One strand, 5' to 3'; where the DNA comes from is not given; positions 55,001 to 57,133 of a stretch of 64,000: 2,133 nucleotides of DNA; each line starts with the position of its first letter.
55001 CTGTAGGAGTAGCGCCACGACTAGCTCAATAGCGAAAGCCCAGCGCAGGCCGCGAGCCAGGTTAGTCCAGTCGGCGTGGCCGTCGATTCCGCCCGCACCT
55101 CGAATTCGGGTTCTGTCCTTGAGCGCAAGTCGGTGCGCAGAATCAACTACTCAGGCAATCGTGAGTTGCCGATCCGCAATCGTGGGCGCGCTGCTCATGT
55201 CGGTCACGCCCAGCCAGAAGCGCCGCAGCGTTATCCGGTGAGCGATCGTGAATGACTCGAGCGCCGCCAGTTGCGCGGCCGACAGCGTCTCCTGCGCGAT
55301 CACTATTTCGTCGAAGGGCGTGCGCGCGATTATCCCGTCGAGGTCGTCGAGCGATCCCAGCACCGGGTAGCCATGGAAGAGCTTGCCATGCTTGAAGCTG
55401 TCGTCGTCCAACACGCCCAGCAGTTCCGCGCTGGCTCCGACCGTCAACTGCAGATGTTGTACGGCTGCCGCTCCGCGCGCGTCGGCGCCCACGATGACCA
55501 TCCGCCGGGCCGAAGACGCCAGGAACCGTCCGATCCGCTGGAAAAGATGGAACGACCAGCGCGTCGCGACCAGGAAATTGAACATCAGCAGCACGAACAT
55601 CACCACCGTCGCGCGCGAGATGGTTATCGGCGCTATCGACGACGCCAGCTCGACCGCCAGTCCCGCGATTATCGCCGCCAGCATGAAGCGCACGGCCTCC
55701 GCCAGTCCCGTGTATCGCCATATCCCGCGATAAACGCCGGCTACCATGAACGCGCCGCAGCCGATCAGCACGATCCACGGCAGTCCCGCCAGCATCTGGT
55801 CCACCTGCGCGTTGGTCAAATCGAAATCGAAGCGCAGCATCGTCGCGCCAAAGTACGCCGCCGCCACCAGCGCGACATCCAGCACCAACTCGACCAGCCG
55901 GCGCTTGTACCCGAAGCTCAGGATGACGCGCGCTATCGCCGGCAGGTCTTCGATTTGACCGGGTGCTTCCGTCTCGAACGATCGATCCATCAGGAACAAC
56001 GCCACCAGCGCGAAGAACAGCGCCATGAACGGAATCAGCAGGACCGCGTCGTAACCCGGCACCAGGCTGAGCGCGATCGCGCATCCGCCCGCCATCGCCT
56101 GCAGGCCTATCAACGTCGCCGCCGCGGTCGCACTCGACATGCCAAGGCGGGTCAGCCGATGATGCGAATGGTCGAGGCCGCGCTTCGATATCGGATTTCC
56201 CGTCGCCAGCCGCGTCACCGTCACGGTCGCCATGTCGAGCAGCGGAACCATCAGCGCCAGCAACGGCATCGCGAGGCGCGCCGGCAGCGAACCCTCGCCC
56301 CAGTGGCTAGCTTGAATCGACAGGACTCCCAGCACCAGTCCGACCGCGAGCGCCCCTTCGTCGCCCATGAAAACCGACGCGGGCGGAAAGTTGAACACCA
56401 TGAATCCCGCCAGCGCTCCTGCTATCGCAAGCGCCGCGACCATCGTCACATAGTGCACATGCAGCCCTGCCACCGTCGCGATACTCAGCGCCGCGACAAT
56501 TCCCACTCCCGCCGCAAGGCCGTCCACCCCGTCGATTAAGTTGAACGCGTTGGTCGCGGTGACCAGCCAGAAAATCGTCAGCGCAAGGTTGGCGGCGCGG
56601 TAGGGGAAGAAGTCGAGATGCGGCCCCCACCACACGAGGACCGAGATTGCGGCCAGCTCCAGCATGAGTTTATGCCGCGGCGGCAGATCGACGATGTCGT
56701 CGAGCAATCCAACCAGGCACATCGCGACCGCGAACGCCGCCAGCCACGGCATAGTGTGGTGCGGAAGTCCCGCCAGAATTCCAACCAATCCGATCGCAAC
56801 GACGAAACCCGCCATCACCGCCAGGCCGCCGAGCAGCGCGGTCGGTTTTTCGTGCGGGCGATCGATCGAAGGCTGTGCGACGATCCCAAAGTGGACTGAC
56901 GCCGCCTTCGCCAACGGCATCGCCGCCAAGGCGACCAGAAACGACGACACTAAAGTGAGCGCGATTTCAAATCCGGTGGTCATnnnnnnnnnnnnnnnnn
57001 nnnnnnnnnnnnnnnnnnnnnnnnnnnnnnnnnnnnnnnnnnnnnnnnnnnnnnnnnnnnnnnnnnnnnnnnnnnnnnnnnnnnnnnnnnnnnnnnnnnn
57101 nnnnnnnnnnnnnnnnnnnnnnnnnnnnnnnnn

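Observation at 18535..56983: About 37 kb single-strand polysaccharide biosynthesis/export locus with unusually many GT4 and FkbM genes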

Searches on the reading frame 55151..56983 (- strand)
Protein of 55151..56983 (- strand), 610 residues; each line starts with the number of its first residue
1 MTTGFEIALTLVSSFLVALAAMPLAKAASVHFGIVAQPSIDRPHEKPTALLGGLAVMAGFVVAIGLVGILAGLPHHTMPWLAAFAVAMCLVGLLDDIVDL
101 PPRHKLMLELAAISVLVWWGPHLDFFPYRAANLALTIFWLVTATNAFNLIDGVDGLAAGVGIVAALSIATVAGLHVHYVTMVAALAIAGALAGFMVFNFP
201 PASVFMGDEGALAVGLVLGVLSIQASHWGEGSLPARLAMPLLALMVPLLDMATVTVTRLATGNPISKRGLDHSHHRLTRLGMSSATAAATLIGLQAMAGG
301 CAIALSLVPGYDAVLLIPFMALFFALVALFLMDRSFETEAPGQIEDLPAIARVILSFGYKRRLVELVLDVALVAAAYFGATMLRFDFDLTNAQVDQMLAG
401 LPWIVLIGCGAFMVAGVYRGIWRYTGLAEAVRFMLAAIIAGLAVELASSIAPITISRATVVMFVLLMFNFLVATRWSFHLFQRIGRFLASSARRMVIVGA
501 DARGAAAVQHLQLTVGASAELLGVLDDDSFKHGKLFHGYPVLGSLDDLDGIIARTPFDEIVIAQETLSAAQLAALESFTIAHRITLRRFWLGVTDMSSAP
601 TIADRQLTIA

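Call 4: search_protein_families(library=pfam, proteins=[window:55151-56983:-], max_evalue=0.01)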
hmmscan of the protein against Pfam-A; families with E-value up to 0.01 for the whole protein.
window:55151-56983:- (610 aa): 2 families
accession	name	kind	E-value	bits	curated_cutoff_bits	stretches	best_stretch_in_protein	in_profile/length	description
PF00953.26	Glycos_transf_4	-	2e-33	116.1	27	1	81-225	4-159/160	Glycosyl transferase family 4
PF13727.12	CoA_binding_3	-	6e-10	39.8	25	1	415-563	3-148/175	CoA-binding domain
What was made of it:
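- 55151..56983 (-): Priming phosphoglycosyl transferase. The N-terminal part is a WecA/MraY (PNPT) catalytic domain. The C-terminal part (residues 368-574) resembles the non-catalytic N-terminal membrane and CoA_binding_3 region of WbaP/WcaJ-type transferases. PF00953 E 2e-33 and PF13727 E 6e-10 (call 4).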

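Call 37: search_protein_families(library=ncbifam, proteins=[window:55151-56983:-], max_evalue=0.001)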
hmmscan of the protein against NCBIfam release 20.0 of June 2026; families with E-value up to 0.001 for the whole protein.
window:55151-56983:- (610 aa): 7 families
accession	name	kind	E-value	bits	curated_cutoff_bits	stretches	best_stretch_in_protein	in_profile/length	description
TIGR02380.1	ECA_wecA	exception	3.6e-24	85.6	326.05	1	10-328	3-331/346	UDP-N-acetylglucosamine--undecaprenyl-phosphate N-acetylglucosaminephosphotransferase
TIGR03025.1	EPS_sugtrans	subfamily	7.6e-18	65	295.55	1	368-574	2-206/445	exopolysaccharide biosynthesis polyprenyl glycosylphosphotransferase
TIGR00445.1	mraY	equivalog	7e-17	61.9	192.05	1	132-223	137-243/321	phospho-N-acetylmuramoyl-pentapeptide-transferase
NF053644.1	MraY_archaea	equivalog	1.1e-16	61.1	450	1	133-254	183-302/340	pseudomurein biosynthesis MraY family phospho-N-acetylmuramoyl-pentapeptide-transferase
TIGR03023.1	WcaJ_sugtrans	equivalog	5.3e-16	59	410.75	1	368-573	2-210/453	undecaprenyl-phosphate glucose phosphotransferase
TIGR03022.1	WbaP_sugtrans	subfamily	5.6e-08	32.5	403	1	368-574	4-206/456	undecaprenyl-phosphate galactose phosphotransferase WbaP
TIGR03013.1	EpsB_2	subfamily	1.1e-05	24.7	393.35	1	370-565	4-194/443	TIGR03013 family XrtA/PEP-CTERM system glycosyltransferase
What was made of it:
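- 55151..56983 (-): TIGR03025 positions 2-206 of 445 match residues 368-574 (call 37).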

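Call 44: search_solved_structures(query=window:55151-56983:-, max_evalue=0.01)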
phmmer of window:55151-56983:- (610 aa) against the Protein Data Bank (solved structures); distinct sequences matched with E-value up to 0.01: 10.
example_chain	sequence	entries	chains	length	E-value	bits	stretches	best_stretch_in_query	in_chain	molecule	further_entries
9zno_A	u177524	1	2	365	1.4e-09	40.6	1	24-225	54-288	Phospho-N-acetylmuramoyl-pentapeptide-transferase (MraY)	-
5jnq_A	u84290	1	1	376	6e-09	38.5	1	137-285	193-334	Phospho-N-acetylmuramoyl-pentapeptide-transferase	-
4j72_A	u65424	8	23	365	9.7e-08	34.5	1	43-223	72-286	Phospho-N-acetylmuramoyl-pentapeptide-transferase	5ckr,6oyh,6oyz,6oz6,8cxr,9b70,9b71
8tlu_A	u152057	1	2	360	3e-07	32.9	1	133-223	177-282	Phospho-N-acetylmuramoyl-pentapeptide-transferase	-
8g01_A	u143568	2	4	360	3.6e-07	32.6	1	133-223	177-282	Phospho-N-acetylmuramoyl-pentapeptide-transferase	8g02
6bw6_A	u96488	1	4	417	0.0017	20.5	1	72-224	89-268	UDP-N-acetylglucosamine--dolichyl-phosphate N-acetylglucosaminephosphotransferase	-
6bw5_A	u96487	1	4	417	0.002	20.2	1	72-224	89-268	UDP-N-acetylglucosamine--dolichyl-phosphate N-acetylglucosaminephosphotransferase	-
9znn_A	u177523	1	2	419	0.002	20.2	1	72-224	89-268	UDP-N-acetylglucosamine--dolichyl-phosphate N-acetylglucosaminephosphotransferase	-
6fm9_A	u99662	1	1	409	0.0027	19.8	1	73-224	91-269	UDP-N-acetylglucosamine--dolichyl-phosphate N-acetylglucosaminephosphotransferase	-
5lev_A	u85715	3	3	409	0.0084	18.2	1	72-222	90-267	UDP-N-acetylglucosamine--dolichyl-phosphate N-acetylglucosaminephosphotransferase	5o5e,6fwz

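Call 55: find_homologous_proteins(query=window:55151-56983:-, max_evalue=0.001)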
Query window:55151-56983:- (610 aa): 1829 proteins with E <= 0.001 among 8000 candidates; the best 120 are listed.
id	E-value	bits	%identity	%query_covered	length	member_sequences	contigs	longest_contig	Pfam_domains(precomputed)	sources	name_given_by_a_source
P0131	0.0e+0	1295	100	100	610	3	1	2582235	PF13727.13,PF00953.27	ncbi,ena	-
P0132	0.0e+0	1239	95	100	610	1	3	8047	PF13727.13,PF00953.27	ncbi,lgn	ncbi:MAG: hypothetical protein WBQ86_08075 [Candidatus Binatus sp.]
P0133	0.0e+0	1214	93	100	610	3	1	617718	PF13727.13,PF00953.27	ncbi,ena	-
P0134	0.0e+0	1121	86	100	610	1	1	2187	PF13727.13,PF00953.27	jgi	jgi:UDP-GlcNAc:undecaprenyl-phosphate/decaprenyl-phosphate GlcNAc-1-phosphate transferase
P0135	0.0e+0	1114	85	100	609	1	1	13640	PF13727.13,PF00953.27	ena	-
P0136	0.0e+0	1110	85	100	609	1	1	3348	PF13727.13,PF00953.27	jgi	jgi:UDP-GlcNAc:undecaprenyl-phosphate GlcNAc-1-phosphate transferase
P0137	0.0e+0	1107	85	100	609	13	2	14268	PF13727.13,PF00953.27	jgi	-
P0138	0.0e+0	1106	83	100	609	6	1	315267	PF13727.13,PF00953.27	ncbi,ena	-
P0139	0.0e+0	1100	84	100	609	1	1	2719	PF13727.13,PF00953.27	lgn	-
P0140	0.0e+0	1099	84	100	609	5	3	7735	PF13727.13,PF00953.27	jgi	jgi:UDP-GlcNAc:undecaprenyl-phosphate GlcNAc-1-phosphate transferase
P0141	0.0e+0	1098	83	100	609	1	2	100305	PF13727.13,PF00953.27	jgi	jgi:UDP-GlcNAc:undecaprenyl-phosphate GlcNAc-1-phosphate transferase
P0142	0.0e+0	1098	84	100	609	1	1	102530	PF13727.13,PF00953.27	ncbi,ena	-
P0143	0.0e+0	1096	84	100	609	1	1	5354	PF13727.13,PF00953.27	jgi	-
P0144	0.0e+0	1094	84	100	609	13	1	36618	PF13727.13,PF00953.27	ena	-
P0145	0.0e+0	1093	83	100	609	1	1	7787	PF13727.13,PF00953.27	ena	-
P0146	0.0e+0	1091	83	100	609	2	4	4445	PF13727.13,PF00953.27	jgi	jgi:UDP-GlcNAc:undecaprenyl-phosphate GlcNAc-1-phosphate transferase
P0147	0.0e+0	1091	84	100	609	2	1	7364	PF13727.13,PF00953.27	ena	-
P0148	0.0e+0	1090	83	100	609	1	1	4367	PF13727.13,PF00953.27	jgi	jgi:UDP-GlcNAc:undecaprenyl-phosphate GlcNAc-1-phosphate transferase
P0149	0.0e+0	1090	83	100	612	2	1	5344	PF13727.13,PF00953.27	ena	-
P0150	0.0e+0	1090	83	100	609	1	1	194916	PF13727.13,PF00953.27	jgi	jgi:UDP-GlcNAc:undecaprenyl-phosphate/decaprenyl-phosphate GlcNAc-1-phosphate transferase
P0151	0.0e+0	1088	83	100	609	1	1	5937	PF13727.13,PF00953.27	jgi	jgi:UDP-GlcNAc:undecaprenyl-phosphate/decaprenyl-phosphate GlcNAc-1-phosphate transferase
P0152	0.0e+0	1087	83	100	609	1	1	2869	PF13727.13,PF00953.27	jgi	jgi:UDP-GlcNAc:undecaprenyl-phosphate/decaprenyl-phosphate GlcNAc-1-phosphate transferase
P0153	0.0e+0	1086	83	100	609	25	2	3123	PF13727.13,PF00953.27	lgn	-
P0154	0.0e+0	1085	83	100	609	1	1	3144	PF13727.13,PF00953.27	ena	-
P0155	0.0e+0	1085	84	100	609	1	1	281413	PF13727.13,PF00953.27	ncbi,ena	-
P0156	0.0e+0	1084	84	100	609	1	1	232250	PF13727.13,PF00953.27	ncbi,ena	-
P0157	0.0e+0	1084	83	100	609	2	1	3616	PF13727.13,PF00953.27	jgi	jgi:UDP-GlcNAc:undecaprenyl-phosphate GlcNAc-1-phosphate transferase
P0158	0.0e+0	1084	83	100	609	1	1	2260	PF13727.13,PF00953.27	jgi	-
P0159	0.0e+0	1083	84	100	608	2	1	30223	PF13727.13,PF00953.27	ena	-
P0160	0.0e+0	1083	83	100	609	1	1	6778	PF13727.13,PF00953.27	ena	-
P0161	0.0e+0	1082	82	100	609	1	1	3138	PF13727.13,PF00953.27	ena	-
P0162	0.0e+0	1082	83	100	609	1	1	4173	PF13727.13,PF00953.27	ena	-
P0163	0.0e+0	1081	82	100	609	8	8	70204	PF13727.13,PF00953.27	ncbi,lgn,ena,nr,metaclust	ncbi:MAG TPA: hypothetical protein VN865_10105 [Candidatus Acidoferrales bacterium]|nr:hypothetical 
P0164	0.0e+0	1081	82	100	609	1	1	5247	PF13727.13,PF00953.27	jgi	jgi:UDP-GlcNAc:undecaprenyl-phosphate/decaprenyl-phosphate GlcNAc-1-phosphate transferase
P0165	0.0e+0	1081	85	97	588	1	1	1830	PF13727.13,PF00953.27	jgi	jgi:UDP-GlcNAc:undecaprenyl-phosphate GlcNAc-1-phosphate transferase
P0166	0.0e+0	1080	85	97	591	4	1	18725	PF13727.13,PF00953.27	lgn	-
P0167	0.0e+0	1079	82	100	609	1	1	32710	PF13727.13,PF00953.27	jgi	jgi:UDP-GlcNAc:undecaprenyl-phosphate/decaprenyl-phosphate GlcNAc-1-phosphate transferase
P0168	0.0e+0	1079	83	100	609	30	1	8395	PF13727.13,PF00953.27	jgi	jgi:UDP-GlcNAc:undecaprenyl-phosphate GlcNAc-1-phosphate transferase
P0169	0.0e+0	1079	83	100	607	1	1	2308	PF13727.13,PF00953.27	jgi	jgi:UDP-GlcNAc:undecaprenyl-phosphate/decaprenyl-phosphate GlcNAc-1-phosphate transferase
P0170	0.0e+0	1078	82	100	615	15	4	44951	PF13727.13,PF00953.27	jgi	jgi:UDP-GlcNAc:undecaprenyl-phosphate GlcNAc-1-phosphate transferase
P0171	0.0e+0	1077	83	100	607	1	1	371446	PF13727.13,PF00953.27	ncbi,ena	-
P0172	0.0e+0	1075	82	100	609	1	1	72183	PF13727.13,PF00953.27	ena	-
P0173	0.0e+0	1074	82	100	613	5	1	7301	PF13727.13,PF00953.27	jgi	-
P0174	0.0e+0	1074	82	100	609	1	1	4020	PF13727.13,PF00953.27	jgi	jgi:UDP-GlcNAc:undecaprenyl-phosphate/decaprenyl-phosphate GlcNAc-1-phosphate transferase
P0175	0.0e+0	1073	82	100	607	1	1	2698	PF13727.13,PF00953.27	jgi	jgi:UDP-GlcNAc:undecaprenyl-phosphate GlcNAc-1-phosphate transferase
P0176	0.0e+0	1073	83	99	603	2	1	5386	PF13727.13,PF00953.27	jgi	-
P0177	0.0e+0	1072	85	97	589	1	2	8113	PF13727.13,PF00953.27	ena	-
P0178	0.0e+0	1070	82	100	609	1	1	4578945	PF13727.13,PF00953.27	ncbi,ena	-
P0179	0.0e+0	1069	84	97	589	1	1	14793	PF13727.13,PF00953.27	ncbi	ncbi:MAG: hypothetical protein ACREQH_11405 [Candidatus Binatus sp.]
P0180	0.0e+0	1069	82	100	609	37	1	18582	PF13727.13,PF00953.27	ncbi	-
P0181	0.0e+0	1067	82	100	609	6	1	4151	PF13727.13,PF00953.27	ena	-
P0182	0.0e+0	1065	82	100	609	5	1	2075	PF13727.13,PF00953.27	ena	-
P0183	0.0e+0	1065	82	100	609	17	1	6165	PF13727.13,PF00953.27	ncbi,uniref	ncbi:hypothetical protein [Candidatus Binatus sp.]|uniref:hypothetical protein n=1 Tax=Candidatus Bi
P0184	0.0e+0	1059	81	100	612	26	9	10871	PF13727.13,PF00953.27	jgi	jgi:UDP-GlcNAc:undecaprenyl-phosphate GlcNAc-1-phosphate transferase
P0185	0.0e+0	1053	81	100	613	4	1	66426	PF13727.13,PF00953.27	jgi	jgi:UDP-GlcNAc:undecaprenyl-phosphate GlcNAc-1-phosphate transferase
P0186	0.0e+0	1053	83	97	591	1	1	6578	PF13727.13,PF00953.27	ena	-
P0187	0.0e+0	1047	83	97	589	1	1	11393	PF13727.13,PF00953.27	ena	-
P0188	0.0e+0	1045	80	100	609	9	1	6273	PF13727.13,PF00953.27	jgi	-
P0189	0.0e+0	1042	80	100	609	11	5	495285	PF13727.13,PF00953.27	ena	-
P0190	0.0e+0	1041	82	97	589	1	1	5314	PF13727.13,PF00953.27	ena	-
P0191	0.0e+0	1039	80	100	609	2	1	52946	PF13727.13,PF00953.27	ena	-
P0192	0.0e+0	1036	82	97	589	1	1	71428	PF13727.13,PF00953.27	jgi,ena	-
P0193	0.0e+0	1034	82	97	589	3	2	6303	PF13727.13,PF00953.27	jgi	jgi:UDP-GlcNAc:undecaprenyl-phosphate GlcNAc-1-phosphate transferase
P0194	0.0e+0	1034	79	100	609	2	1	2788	PF13727.13,PF00953.27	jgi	jgi:UDP-GlcNAc:undecaprenyl-phosphate GlcNAc-1-phosphate transferase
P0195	0.0e+0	1034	82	98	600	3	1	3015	PF13727.13,PF00953.27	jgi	-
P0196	0.0e+0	1033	82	97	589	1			PF13727.13,PF00953.27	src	-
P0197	0.0e+0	1029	86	91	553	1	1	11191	PF13727.13,PF00953.27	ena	-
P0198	0.0e+0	1025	80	97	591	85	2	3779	PF13727.13,PF00953.27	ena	-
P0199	0.0e+0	1023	78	100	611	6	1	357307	PF13727.13,PF00953.27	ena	-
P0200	0.0e+0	1022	82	97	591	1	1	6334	PF13727.13,PF00953.27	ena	-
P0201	0.0e+0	1022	82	95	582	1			PF13727.13,PF00953.27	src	-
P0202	0.0e+0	1021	85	91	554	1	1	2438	PF13727.13,PF00953.27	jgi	-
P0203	0.0e+0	1016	79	100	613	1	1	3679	PF13727.13,PF00953.27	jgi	-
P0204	0.0e+0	1015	78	100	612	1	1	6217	PF13727.13,PF00953.27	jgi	jgi:UDP-GlcNAc:undecaprenyl-phosphate GlcNAc-1-phosphate transferase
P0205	0.0e+0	1013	78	100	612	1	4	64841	PF13727.13,PF00953.27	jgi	jgi:UDP-GlcNAc:undecaprenyl-phosphate GlcNAc-1-phosphate transferase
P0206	0.0e+0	1012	79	100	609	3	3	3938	PF13727.13,PF00953.27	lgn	-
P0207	0.0e+0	1012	79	97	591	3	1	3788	PF13727.13,PF00953.27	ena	-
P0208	9.2e-298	1007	79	97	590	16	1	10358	PF13727.13,PF00953.27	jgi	jgi:UDP-GlcNAc:undecaprenyl-phosphate/decaprenyl-phosphate GlcNAc-1-phosphate transferase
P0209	1.6e-297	1006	84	91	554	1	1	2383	PF13727.13,PF00953.27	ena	-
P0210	3.3e-296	1002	84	91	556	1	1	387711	PF13727.13,PF00953.27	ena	-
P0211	4.3e-296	1001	79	97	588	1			PF13727.13,PF00953.27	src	-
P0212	5.2e-296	1001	80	97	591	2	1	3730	PF13727.13,PF00953.27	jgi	jgi:UDP-GlcNAc:undecaprenyl-phosphate/decaprenyl-phosphate GlcNAc-1-phosphate transferase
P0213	2.8e-295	999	77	100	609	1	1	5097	PF13727.13,PF00953.27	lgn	-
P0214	3.1e-295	999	84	91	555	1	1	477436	PF13727.13,PF00953.27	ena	-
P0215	3.1e-295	999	84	91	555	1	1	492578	PF13727.13,PF00953.27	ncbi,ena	-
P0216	1.4e-294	996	77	100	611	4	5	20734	PF13727.13,PF00953.27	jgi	jgi:UDP-GlcNAc:undecaprenyl-phosphate GlcNAc-1-phosphate transferase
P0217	6.3e-290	981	78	97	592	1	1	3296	PF13727.13,PF00953.27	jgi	jgi:UDP-GlcNAc:undecaprenyl-phosphate/decaprenyl-phosphate GlcNAc-1-phosphate transferase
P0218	5.7e-287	971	82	91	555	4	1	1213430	PF13727.13,PF00953.27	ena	-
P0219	1.2e-285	967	86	86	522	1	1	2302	PF13727.13,PF00953.27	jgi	jgi:UDP-GlcNAc:undecaprenyl-phosphate GlcNAc-1-phosphate transferase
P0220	2.0e-282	956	80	91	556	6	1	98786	PF13727.13,PF00953.27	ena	-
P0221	1.2e-265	901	76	93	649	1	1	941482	PF13727.13,PF00953.27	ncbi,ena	-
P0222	2.0e-259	880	84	81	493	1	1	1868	PF13727.13,PF00953.27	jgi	jgi:UDP-GlcNAc:undecaprenyl-phosphate GlcNAc-1-phosphate transferase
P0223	1.8e-255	867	83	79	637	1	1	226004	PF00953.27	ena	-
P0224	6.2e-252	856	67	97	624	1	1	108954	PF13727.13,PF00953.27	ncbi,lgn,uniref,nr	ncbi:MAG: hypothetical protein Q7S58_04300 [Candidatus Binatus sp.]|uniref:hypothetical protein n=1 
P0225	8.1e-252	855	70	94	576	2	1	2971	PF13727.13,PF00953.27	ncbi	-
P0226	9.2e-249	845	68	96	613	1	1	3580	PF13727.13,PF00953.27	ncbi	-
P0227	4.0e-247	840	70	91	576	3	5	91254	PF13727.13,PF00953.27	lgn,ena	-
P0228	4.8e-246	836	82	79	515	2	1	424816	PF13727.13,PF00953.27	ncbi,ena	-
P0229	9.3e-239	812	85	73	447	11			PF00953.27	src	-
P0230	1.1e-237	809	64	99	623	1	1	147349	PF13727.13,PF00953.27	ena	-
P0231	1.6e-237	808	68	90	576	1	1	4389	PF13727.13,PF00953.27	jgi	jgi:UDP-GlcNAc:undecaprenyl-phosphate GlcNAc-1-phosphate transferase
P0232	9.8e-237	805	63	98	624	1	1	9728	PF13727.13,PF00953.27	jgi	jgi:UDP-GlcNAc:undecaprenyl-phosphate/decaprenyl-phosphate GlcNAc-1-phosphate transferase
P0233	2.6e-235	801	82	76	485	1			PF00953.27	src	-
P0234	4.2e-231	787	87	68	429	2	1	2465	PF13727.13,PF00953.27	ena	-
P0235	1.5e-222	759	86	68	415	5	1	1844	PF13727.13,PF00953.27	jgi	-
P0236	5.9e-215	734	58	98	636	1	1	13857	PF13727.13,PF00953.27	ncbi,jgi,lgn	jgi:UDP-GlcNAc:undecaprenyl-phosphate GlcNAc-1-phosphate transferase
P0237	6.1e-214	730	58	98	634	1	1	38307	PF13727.13,PF00953.27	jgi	jgi:UDP-GlcNAc:undecaprenyl-phosphate GlcNAc-1-phosphate transferase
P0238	4.9e-213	727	59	96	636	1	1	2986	PF13727.13,PF00953.27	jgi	jgi:UDP-GlcNAc:undecaprenyl-phosphate/decaprenyl-phosphate GlcNAc-1-phosphate transferase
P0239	2.4e-211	722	58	98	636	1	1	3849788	PF13727.13,PF00953.27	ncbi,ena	-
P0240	9.5e-211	720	83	66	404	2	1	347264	PF13727.13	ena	-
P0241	1.0e-210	720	58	97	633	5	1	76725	PF13727.13,PF00953.27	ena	-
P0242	2.5e-208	712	58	97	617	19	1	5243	PF13727.13,PF00953.27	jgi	jgi:UDP-GlcNAc:undecaprenyl-phosphate GlcNAc-1-phosphate transferase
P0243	7.8e-207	707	81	66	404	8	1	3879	PF13727.13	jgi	jgi:UDP-GlcNAc:undecaprenyl-phosphate GlcNAc-1-phosphate transferase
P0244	1.9e-202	692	83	64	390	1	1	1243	PF13727.13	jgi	jgi:UDP-GlcNAc:undecaprenyl-phosphate GlcNAc-1-phosphate transferase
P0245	2.2e-201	689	81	66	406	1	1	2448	PF13727.13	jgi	-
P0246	4.1e-199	681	59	90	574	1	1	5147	PF13727.13,PF00953.27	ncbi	-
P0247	3.3e-198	678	61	89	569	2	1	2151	PF13727.13,PF00953.27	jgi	jgi:UDP-GlcNAc:undecaprenyl-phosphate/decaprenyl-phosphate GlcNAc-1-phosphate transferase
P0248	2.6e-197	675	82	65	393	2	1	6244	PF13727.13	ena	-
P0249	9.5e-196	670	85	60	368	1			PF13727.13,PF00953.27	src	-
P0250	3.3e-195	668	83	62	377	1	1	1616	PF13727.13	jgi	jgi:UDP-GlcNAc:undecaprenyl-phosphate GlcNAc-1-phosphate transferase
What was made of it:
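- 55151..56983 (-): The architecture is conserved in the 120 best homologues, with 95% identity to a Candidatus Binatus sp. protein (call 55).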

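Call 56: find_encoding_contigs(protein=P0133, flank=10000, max_places=1)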
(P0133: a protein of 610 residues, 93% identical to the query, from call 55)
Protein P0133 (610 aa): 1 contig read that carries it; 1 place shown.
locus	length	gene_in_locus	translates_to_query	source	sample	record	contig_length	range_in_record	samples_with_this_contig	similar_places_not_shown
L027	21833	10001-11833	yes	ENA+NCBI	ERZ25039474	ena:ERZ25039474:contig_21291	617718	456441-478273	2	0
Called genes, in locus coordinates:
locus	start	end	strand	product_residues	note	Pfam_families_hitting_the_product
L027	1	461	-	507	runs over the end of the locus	PF00479:G6PD_N, PF02781:G6PD_C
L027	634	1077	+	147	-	PF04892:VanZ-LLP1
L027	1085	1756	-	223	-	PF00462:Glutaredoxin (weak), PF02798:GST_N (weak), PF13417:GST_N_3, PF13409:GST_N_2, PF13410:GST_C_2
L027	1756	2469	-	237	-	PF00702:Hydrolase, PF12710:HAD, PF13419:HAD_2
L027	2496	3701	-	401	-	PF00557:Peptidase_M24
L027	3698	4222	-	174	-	PF01243:PNPOx_N, PF12900:Pyridox_ox_2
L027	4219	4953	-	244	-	PF01602:Adaptin_N (faint), PF12717:Cnd1 (faint), PF13513:HEAT_EZ (faint), PF02985:HEAT (faint), PF03130:HEAT_PBS (faint), PF13646:HEAT_2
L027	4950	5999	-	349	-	PF21948:LplA-B_cat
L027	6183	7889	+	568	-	PF02776:TPP_enzyme_N, PF00205:TPP_enzyme_M, PF02775:TPP_enzyme_C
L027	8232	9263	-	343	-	PF00089:Trypsin, PF13365:Trypsin_2, PF13180:PDZ_2, PF17820:PDZ_6 (weak)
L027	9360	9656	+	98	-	-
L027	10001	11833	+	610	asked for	PF00953:Glycos_transf_4, PF13727:CoA_binding_3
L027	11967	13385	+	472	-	-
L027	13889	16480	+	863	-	PF12708:Pect-lyase_RHGA_epim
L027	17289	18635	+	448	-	PF02563:Poly_export, PF10531:SLBB (weak), PF22461:SLBB_2 (faint), PF10531:SLBB (weak)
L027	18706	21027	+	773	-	PF02706:Wzz, PF13807:GNVR, PF01656:CbiA (weak), PF10609:ParA, PF13614:AAA_31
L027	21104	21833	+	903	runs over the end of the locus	PF04932:Wzy_C, PF13428:TPR_14 (faint)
